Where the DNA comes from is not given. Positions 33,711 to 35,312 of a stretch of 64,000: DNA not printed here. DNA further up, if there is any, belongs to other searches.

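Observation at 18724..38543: Recurring two-gene module: Tat-exported Gfo/Idh/MocA dehydrogenase followed by a secreted HEAT-repeat protein (two copies about 14 kb apart)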

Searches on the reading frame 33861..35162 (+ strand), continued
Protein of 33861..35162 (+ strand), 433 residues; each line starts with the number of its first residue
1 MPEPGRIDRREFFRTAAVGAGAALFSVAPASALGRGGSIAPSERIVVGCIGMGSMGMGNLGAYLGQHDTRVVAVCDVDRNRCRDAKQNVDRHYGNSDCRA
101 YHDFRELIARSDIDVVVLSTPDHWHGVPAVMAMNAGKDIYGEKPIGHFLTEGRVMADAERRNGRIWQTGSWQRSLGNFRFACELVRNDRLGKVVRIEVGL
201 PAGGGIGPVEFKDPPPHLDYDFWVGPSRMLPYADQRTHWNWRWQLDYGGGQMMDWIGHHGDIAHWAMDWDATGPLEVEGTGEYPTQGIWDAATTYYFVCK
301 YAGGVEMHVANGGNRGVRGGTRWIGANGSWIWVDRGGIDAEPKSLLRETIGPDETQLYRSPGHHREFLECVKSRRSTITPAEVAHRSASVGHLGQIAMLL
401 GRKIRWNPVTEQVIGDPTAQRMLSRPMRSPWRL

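Call 107: fold_search(model_id=the predicted structure, library=pdb)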
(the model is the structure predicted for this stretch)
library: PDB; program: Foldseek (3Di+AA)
matches with E <= 10: 1808; with E <= 0.001: 398
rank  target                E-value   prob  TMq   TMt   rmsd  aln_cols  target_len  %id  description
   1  8tdf_A                9.1e-24  1.00  0.75  0.72   3.7       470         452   20  Structure of Alistipes sp. Glucoside-3-dehydrogenase AL3 (released 2024-06-12)
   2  8tdh_A                2.9e-22  1.00  0.73  0.71   4.0       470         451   20  Structure of trehalose bound Alistipes sp. Glucoside-3-dehydrogenase AL3 (released 2024-06-19)
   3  9m3d_C                5.1e-20  1.00  0.59  0.71   6.7       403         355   19  Crystal structure of the DgpA1 protein from W974-1 substrate free form (released 2026-03-04)
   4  6z3b_B                8.7e-20  1.00  0.57  0.67   9.7       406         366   16  Low resolution structure of RgNanOx (released 2020-07-22)
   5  9m3d_A                1.3e-19  1.00  0.56  0.68   7.5       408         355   18  Crystal structure of the DgpA1 protein from W974-1 substrate free form (released 2026-03-04)
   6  9m3d_E                1.7e-19  1.00  0.59  0.72   6.8       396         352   19  Crystal structure of the DgpA1 protein from W974-1 substrate free form (released 2026-03-04)
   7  9m3d_F                1.8e-19  1.00  0.56  0.67   7.4       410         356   18  Crystal structure of the DgpA1 protein from W974-1 substrate free form (released 2026-03-04)
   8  6z3c_BBB              3.6e-19  1.00  0.58  0.66   9.6       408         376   16  High resolution structure of RgNanOx (released 2020-06-03)
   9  3cea_A                7.9e-19  1.00  0.57  0.71   7.8       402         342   17  Crystal structure of myo-inositol 2-dehydrogenase (NP_786804.1) from Lactobacillus plantarum at 2.40 A resolution (released 2008-03-11)
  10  6jw7_A                8.4e-19  1.00  0.59  0.73   8.3       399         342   19  The crystal structure of KanD2 in complex with NADH and 3"-deamino-3"-hydroxykanamycin A (released 2020-04-15)
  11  6z3c_AAA              8.4e-19  1.00  0.56  0.63   9.8       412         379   15  High resolution structure of RgNanOx (released 2020-06-03)
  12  3cea_C                8.9e-19  1.00  0.59  0.74   7.1       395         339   18  Crystal structure of myo-inositol 2-dehydrogenase (NP_786804.1) from Lactobacillus plantarum at 2.40 A resolution (released 2008-03-11)
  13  9m3d_B                8.9e-19  1.00  0.54  0.65   7.5       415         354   18  Crystal structure of the DgpA1 protein from W974-1 substrate free form (released 2026-03-04)
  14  6z3b_A                9.5e-19  1.00  0.56  0.65   9.7       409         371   16  Low resolution structure of RgNanOx (released 2020-07-22)
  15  3ezy_A                1.8e-18  1.00  0.57  0.72   7.8       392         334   19  Crystal structure of probable dehydrogenase TM_0414 from Thermotoga maritima (released 2009-01-13)
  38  1ofg_A                1.7e-17  1.00  0.56  0.63   7.4       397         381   15  GLUCOSE-FRUCTOSE OXIDOREDUCTASE (released 1997-04-21)
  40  1h6d_C                2.1e-17  1.00  0.57  0.63   7.2       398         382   15  Oxidized Precursor Form of Glucose-Fructose Oxidoreductase from Zymomonas mobilis complexed with glycerol (released 2001-11-28)
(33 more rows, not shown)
